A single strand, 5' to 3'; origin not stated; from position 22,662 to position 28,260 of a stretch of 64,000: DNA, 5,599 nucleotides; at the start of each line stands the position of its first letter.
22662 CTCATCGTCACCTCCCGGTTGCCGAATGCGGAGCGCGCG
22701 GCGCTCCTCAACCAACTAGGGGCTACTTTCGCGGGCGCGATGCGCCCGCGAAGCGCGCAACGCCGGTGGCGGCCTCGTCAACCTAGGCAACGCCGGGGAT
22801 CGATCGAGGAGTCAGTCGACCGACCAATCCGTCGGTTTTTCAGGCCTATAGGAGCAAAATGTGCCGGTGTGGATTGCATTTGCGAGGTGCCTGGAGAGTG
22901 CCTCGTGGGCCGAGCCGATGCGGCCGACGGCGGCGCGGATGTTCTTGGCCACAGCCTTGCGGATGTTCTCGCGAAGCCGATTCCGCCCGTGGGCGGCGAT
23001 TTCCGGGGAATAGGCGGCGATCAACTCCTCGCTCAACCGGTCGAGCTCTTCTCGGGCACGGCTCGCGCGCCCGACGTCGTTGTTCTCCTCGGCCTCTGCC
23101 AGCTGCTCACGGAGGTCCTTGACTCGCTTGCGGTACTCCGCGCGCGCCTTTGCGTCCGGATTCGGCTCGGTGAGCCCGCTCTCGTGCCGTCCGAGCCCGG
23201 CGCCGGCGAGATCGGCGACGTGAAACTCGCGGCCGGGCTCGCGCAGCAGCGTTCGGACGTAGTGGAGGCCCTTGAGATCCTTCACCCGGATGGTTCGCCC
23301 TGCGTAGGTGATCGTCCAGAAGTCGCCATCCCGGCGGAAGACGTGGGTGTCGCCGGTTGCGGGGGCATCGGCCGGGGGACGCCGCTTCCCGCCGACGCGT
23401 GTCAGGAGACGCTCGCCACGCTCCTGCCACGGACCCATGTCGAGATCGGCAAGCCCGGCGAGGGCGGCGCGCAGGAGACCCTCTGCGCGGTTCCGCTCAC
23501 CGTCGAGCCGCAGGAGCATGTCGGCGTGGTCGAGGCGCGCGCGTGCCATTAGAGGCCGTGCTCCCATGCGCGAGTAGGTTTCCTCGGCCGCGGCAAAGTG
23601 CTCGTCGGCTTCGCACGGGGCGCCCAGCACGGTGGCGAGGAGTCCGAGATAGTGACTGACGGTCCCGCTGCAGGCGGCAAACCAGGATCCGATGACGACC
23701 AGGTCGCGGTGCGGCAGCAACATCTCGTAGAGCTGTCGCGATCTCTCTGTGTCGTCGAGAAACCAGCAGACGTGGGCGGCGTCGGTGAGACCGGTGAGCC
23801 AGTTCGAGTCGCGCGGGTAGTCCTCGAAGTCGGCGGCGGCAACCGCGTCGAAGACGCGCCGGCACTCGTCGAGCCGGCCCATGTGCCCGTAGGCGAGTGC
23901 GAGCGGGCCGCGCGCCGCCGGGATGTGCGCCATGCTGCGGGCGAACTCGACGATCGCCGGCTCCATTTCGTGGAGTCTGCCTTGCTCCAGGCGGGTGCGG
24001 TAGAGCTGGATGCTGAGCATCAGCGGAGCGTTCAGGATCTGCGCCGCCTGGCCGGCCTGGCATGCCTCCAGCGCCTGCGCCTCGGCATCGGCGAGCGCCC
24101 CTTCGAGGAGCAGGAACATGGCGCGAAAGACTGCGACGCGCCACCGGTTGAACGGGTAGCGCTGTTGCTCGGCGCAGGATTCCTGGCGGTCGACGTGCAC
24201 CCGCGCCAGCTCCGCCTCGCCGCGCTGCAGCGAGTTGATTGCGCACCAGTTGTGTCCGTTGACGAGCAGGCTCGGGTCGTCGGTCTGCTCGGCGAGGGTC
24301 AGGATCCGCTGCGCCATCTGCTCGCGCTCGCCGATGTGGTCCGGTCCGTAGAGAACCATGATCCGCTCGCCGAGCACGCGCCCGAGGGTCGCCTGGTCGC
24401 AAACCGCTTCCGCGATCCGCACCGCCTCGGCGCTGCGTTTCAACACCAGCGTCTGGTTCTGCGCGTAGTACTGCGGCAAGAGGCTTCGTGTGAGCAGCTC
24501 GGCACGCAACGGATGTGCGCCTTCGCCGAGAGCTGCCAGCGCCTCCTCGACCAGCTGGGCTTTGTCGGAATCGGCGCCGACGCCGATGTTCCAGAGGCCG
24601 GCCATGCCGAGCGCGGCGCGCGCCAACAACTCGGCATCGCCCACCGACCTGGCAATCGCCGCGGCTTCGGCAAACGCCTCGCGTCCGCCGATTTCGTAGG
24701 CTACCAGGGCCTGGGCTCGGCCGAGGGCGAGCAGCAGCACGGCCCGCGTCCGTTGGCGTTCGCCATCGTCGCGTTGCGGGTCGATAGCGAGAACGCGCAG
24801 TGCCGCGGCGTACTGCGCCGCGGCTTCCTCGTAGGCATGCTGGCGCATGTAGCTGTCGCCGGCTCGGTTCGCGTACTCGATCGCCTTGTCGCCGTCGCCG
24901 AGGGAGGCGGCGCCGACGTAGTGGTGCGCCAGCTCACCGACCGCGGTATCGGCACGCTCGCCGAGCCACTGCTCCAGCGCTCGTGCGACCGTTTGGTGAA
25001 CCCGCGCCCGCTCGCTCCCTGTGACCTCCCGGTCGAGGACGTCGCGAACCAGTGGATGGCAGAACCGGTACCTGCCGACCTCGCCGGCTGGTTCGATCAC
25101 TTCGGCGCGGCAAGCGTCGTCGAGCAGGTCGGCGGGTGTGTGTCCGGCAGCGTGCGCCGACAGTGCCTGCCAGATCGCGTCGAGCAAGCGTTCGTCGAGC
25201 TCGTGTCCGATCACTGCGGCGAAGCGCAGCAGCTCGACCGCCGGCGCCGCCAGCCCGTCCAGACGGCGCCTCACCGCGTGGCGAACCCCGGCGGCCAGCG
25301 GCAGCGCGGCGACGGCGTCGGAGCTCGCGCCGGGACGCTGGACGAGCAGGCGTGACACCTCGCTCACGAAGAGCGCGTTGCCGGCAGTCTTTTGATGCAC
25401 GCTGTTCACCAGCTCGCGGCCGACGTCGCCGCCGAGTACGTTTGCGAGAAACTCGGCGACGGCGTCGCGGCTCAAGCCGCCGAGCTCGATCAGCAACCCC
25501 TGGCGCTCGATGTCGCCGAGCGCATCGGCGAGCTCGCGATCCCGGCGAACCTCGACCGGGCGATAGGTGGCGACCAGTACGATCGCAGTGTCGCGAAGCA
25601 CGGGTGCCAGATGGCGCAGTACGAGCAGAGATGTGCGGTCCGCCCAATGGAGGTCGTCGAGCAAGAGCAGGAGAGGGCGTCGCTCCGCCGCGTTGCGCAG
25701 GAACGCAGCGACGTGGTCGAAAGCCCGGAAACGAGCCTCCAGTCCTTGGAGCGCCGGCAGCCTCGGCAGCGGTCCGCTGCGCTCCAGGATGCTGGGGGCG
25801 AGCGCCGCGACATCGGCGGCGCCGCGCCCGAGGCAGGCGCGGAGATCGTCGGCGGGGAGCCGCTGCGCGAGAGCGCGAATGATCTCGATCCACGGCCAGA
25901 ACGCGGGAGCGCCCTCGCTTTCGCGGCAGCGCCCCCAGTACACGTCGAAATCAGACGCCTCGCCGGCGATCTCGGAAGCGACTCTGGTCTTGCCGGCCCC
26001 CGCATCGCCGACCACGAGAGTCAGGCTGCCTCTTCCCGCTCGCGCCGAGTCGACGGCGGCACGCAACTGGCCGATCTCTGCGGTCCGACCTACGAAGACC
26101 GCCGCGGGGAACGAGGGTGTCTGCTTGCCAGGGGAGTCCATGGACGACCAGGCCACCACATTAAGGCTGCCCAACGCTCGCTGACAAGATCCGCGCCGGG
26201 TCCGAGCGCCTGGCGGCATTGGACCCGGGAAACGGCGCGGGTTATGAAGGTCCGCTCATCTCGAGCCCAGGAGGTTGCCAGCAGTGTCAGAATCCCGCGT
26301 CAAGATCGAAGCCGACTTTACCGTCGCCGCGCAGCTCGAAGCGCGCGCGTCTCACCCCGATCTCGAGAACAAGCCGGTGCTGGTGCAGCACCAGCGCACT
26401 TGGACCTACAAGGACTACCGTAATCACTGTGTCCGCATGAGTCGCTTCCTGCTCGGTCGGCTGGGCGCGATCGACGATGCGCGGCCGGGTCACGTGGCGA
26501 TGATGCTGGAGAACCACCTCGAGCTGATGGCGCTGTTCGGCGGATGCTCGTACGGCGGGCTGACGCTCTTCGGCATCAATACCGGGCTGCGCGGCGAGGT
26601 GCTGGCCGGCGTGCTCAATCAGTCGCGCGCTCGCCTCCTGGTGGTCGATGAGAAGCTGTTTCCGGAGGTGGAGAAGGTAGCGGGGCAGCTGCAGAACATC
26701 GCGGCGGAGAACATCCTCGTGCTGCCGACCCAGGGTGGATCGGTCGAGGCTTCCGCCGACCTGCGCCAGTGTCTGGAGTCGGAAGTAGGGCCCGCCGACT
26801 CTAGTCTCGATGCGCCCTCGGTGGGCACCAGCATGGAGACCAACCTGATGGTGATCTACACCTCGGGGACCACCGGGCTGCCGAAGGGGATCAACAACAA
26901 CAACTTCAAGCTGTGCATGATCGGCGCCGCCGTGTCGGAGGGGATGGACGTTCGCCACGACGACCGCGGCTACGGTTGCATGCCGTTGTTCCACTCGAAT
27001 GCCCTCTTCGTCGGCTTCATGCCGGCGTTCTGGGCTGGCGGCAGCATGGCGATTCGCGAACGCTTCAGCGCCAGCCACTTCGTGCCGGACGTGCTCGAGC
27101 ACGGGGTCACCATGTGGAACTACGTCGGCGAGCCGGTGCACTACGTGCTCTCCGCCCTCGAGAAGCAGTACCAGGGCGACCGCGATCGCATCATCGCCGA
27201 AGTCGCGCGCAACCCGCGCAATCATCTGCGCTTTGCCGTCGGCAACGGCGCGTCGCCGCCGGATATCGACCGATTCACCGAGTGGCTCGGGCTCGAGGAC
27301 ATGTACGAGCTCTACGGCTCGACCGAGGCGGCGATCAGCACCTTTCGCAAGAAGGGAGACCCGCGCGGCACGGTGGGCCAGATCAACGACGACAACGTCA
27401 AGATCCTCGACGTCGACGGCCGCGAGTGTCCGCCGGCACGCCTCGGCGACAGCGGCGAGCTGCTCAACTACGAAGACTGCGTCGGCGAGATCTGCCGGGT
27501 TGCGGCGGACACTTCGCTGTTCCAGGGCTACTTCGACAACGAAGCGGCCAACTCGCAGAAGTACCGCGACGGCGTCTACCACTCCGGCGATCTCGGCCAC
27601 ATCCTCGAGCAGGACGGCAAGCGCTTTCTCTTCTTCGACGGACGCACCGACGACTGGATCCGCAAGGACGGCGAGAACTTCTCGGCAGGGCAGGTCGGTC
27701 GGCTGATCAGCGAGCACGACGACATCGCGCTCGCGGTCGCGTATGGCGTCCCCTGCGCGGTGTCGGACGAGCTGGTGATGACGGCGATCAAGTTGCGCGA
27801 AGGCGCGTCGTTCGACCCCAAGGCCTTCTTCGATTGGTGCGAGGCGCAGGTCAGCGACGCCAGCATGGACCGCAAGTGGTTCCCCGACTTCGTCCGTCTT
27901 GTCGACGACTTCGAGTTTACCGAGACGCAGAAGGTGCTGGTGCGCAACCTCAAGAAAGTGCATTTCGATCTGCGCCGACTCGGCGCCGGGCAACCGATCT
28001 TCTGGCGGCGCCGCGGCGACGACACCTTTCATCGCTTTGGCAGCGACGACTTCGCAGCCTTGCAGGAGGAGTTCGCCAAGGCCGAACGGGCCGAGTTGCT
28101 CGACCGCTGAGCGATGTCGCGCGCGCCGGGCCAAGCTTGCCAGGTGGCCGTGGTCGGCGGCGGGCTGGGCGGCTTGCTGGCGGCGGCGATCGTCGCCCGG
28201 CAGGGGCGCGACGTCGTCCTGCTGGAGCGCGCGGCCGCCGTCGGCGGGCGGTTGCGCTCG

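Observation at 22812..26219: Solitary 1135-aa STAND NTPase with TPR sensor and an unrecognised C-terminal module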

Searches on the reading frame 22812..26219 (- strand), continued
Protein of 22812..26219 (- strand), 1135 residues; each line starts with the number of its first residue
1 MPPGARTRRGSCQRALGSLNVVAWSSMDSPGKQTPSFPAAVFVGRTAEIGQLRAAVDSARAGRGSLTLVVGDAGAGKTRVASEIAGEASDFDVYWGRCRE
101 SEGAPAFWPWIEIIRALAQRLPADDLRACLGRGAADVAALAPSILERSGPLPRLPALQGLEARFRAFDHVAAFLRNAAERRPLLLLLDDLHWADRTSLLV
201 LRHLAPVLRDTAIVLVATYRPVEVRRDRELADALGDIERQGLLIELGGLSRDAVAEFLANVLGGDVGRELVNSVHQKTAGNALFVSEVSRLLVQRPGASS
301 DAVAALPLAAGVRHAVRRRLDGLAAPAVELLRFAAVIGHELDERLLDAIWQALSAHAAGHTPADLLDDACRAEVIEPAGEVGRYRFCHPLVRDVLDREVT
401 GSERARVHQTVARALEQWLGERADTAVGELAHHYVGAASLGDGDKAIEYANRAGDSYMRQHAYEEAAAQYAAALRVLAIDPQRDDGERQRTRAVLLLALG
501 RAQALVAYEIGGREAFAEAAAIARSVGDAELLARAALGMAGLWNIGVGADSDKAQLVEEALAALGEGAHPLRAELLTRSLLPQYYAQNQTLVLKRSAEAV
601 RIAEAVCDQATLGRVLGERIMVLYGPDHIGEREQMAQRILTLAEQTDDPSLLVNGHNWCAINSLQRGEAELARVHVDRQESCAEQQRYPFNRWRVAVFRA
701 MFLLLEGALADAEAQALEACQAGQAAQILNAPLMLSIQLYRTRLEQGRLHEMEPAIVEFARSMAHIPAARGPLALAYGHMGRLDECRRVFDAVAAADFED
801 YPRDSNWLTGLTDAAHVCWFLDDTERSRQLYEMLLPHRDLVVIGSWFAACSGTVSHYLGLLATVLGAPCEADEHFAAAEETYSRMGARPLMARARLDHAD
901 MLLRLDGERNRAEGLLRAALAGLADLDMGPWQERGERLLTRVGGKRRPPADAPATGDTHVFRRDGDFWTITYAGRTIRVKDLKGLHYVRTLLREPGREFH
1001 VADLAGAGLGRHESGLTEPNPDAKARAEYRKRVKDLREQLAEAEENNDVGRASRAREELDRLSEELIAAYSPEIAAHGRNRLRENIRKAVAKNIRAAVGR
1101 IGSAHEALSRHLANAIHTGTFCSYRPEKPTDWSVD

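Call 37: find_encoding_contigs(protein=P0066, flank=8000, max_places=1)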
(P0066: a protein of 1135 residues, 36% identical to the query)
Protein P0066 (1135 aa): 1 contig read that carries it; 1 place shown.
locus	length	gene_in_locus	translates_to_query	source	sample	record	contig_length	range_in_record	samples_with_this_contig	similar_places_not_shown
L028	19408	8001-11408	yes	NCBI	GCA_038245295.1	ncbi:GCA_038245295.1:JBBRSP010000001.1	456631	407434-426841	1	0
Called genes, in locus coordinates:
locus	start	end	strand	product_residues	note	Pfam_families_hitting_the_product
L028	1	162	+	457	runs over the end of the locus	PF01464:SLT, PF01476:LysM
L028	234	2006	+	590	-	PF13432:TPR_16 (weak), PF13414:TPR_11, PF13424:TPR_12, PF14559:TPR_19, PF00515:TPR_1, PF07719:TPR_2 (weak), PF13424:TPR_12 (weak), PF13428:TPR_14 (weak), +4 more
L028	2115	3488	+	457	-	PF07690:MFS_1, PF13347:MFS_2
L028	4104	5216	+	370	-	PF00291:PALP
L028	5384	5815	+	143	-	-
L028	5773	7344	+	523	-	PF00890:FAD_binding_2 (faint), PF01266:DAO (faint), PF00732:GMC_oxred_N, PF05199:GMC_oxred_C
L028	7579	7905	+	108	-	PF00581:Rhodanese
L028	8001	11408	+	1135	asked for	PF13191:AAA_16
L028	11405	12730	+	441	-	PF00512:HisKA (weak), PF02518:HATPase_c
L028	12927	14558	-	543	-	-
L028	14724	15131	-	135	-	-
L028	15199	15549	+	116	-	PF03960:ArsC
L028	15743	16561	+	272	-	PF05721:PhyH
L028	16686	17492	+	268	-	PF00106:adh_short, PF08659:KR (faint), PF13561:adh_short_C2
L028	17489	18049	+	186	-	-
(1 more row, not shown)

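Call 70: search_protein_families(library=pfam, proteins=[L024:13612-14739:+, L025:13513-14610:+], max_evalue=1)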
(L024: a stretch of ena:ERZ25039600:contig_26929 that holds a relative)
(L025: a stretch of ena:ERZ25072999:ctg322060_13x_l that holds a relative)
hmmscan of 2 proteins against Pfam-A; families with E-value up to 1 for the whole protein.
L024:13612-14739:+ (375 aa): 2 families
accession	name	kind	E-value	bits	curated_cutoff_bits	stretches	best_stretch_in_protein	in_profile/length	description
PF00526.23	Dicty_CTDC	-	3.8e-05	23.8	27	1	55-75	2-21/24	Dictyostelium (slime mold) repeat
PF23416.1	DUF7107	-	0.00069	20.3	24.6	1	107-133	1-27/48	Domain of unknown function (DUF7107)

L025:13513-14610:+ (365 aa): 2 families
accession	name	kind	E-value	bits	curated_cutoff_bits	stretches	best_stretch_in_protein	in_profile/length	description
PF00526.23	Dicty_CTDC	-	1.1e-08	35.1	27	1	60-83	2-24/24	Dictyostelium (slime mold) repeat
PF23416.1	DUF7107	-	0.3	11.9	24.6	1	97-131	13-47/48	Domain of unknown function (DUF7107)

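Call 71: search_protein_families(library=ncbifam, proteins=[L024:13612-14739:+, L025:13513-14610:+], max_evalue=1)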
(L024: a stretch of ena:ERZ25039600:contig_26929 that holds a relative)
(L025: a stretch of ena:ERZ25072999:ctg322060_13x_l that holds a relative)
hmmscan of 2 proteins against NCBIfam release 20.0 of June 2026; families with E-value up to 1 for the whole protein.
L024:13612-14739:+ (375 aa): 0 families

L025:13513-14610:+ (365 aa): 0 families

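Call 72: predict_structure(alignment_id=A5)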
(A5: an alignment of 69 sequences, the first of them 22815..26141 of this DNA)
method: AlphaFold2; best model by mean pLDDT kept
length: 1109 residues; sequences in the alignment: 69
mean_pLDDT: 87.3   pTM: 0.64
mean pLDDT of the five models: 87.3, 86.5, 86.3, 85.3, 85.3
residues with pLDDT >= 90: 647; 70-90: 371; 50-70: 46; < 50: 45
segments of 3 or more residues with pLDDT < 50: 1-12, 919-930, 983-995, 1046-1052
pLDDT, mean of each block of 10 residues (from residue 1): 31 68 94 94 90 92 94 72 93 91 91 89 82 84 95 95 91 93 94 88 88 93 90 84 87 87 82 74 80 87 92 86 86 84 89 86 87 90 93 87 94 92 96 90 95 76 95 92 81 96 97 72 75 96 95 84 89 97 96 90 95 97 94 96 97 93 91 96 97 92 88 94 92 82 88 94 91 86 94 97 97 90 92 98 97 98 97 94 93 97 94 77 37 83 90 92 92 85 41 46 82 85 82 77 50 64 93 91 94 92 84
secondary structure, 60 per line:
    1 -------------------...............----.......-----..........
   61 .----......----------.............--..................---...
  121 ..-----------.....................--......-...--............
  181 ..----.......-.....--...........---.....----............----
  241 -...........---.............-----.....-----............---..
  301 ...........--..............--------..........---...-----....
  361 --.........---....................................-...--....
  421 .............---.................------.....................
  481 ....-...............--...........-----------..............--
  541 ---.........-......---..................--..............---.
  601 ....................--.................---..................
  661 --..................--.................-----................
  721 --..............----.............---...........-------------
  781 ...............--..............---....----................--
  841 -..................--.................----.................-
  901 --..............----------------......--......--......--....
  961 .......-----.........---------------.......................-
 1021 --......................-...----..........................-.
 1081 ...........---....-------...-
elements in order (helices of 4 or more, strands of 3 or more residues): H20-34 E39-45 H51-61 E66-71 H82-94 H97-114 H118-122 H134-154 E157-162 H169-182 E187-193 H195-199 H202-212 E216-220 H225-236 H242-252 H256-268 H274-278 H284-295 H299-311 E314-316 H317-327 H336-345 E349-351 E357-360 H363-371 H375-410 H417-433 H437-453 H460-484 H486-500 H503-513 H525-538 H544-552 H554-559 H563-580 H583-596 H600-620 H623-639 H643-660 H663-680 H683-699 H705-720 H723-736 H741-753 H757-767 H781-795 H798-811 E815-818 E823-827 H828-838 H842-859 H862-878 H883-899 H903-916 E933-938 E941-946 E949-954 H957-967 H975-981 H997-1019 H1023-1044 H1053-1078 H1080-1089 E1095-1098 E1106-1108

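Call 74: fold_search(model_id=the predicted structure, library=pdb)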
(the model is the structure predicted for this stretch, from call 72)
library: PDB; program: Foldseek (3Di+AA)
matches with E <= 10: 1583; with E <= 0.001: 155
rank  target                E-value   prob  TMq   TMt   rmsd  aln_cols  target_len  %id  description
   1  6mfv_A                5.0e-11  1.00  0.18  0.29  25.3       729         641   14  Crystal structure of the Signal Transduction ATPase with Numerous Domains (STAND) protein with a tetratricopeptide rep (released 2019-02-20)
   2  8bob_C                1.5e-07  1.00  0.17  0.41  23.7       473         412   16  Structural basis for negative regulation of the maltose system (released 2023-10-18)
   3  4m9s_B                2.6e-07  1.00  0.20  0.37   9.0       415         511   17  crystal structure of CED-4 bound CED-3 fragment (released 2013-10-23)
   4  4m9s_A                3.8e-07  1.00  0.20  0.37   8.7       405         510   16  crystal structure of CED-4 bound CED-3 fragment (released 2013-10-23)
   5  8jns_D                6.4e-07  1.00  0.20  0.45   8.6       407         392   16  cryo-EM structure of a CED-4 hexamer (released 2023-06-28)
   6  8fgw_D                8.1e-07  1.00  0.26  0.23  29.4      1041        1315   11  Human IFT-A complex structures provide molecular insights into ciliary transport (released 2023-02-22)
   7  8bbe_D                9.4e-07  1.00  0.22  0.33  14.6       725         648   11  Structure of the IFT-A complex; IFT-A2 module (released 2022-12-21)
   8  2qen                  1.2e-06  1.00  0.22  0.57   7.6       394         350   14  The walker-type atpase paby2304 of pyrococcus abyssi (released 2008-07-01)
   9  8jo0_A                1.2e-06  1.00  0.20  0.44   9.0       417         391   16  The Cryo-EM structure of a heptameric CED-4/CED-3 catalytic complex (released 2023-06-28)
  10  5dse_C                1.5e-06  1.00  0.21  0.30  25.2       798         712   13  Crystal Structure of the TTC7B/Hyccin Complex (released 2015-12-02)
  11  8bbg_D                1.8e-06  1.00  0.23  0.20  27.6       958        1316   10  Structure of the IFT-A complex; anterograde IFT-A train model (released 2022-12-21)
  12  7t7t_A                2.1e-06  1.00  0.22  0.44  18.4       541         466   12  Structure of TSK/BRU1 bound to histone H3.1 (released 2022-03-30)
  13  3lqq_A                2.2e-06  1.00  0.20  0.37   8.5       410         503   17  Structure of the CED-4 Apoptosome (released 2010-04-28)
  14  9hvq_Q                2.3e-06  1.00  0.22  0.26  23.6       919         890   13  Structure of the transcribing Pol II-DSIF-PAF-SPT6-RECQL5 complex (released 2025-07-16)
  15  7nj1_A                3.3e-06  1.00  0.26  0.21  32.8      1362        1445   11  CryoEM structure of the human Separase-Securin complex (released 2021-08-04)
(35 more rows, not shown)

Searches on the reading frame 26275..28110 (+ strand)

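Call 12: search_protein_families(library=pfam, proteins=[window:26275-28110:+], max_evalue=0.001)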
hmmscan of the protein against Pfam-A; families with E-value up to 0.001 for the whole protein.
window:26275-28110:+ (611 aa): 1 family
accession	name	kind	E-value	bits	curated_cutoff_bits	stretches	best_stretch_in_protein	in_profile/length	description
PF00501.34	AMP-binding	-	1.6e-48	165.9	29.9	1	31-407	9-373/384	AMP-binding enzyme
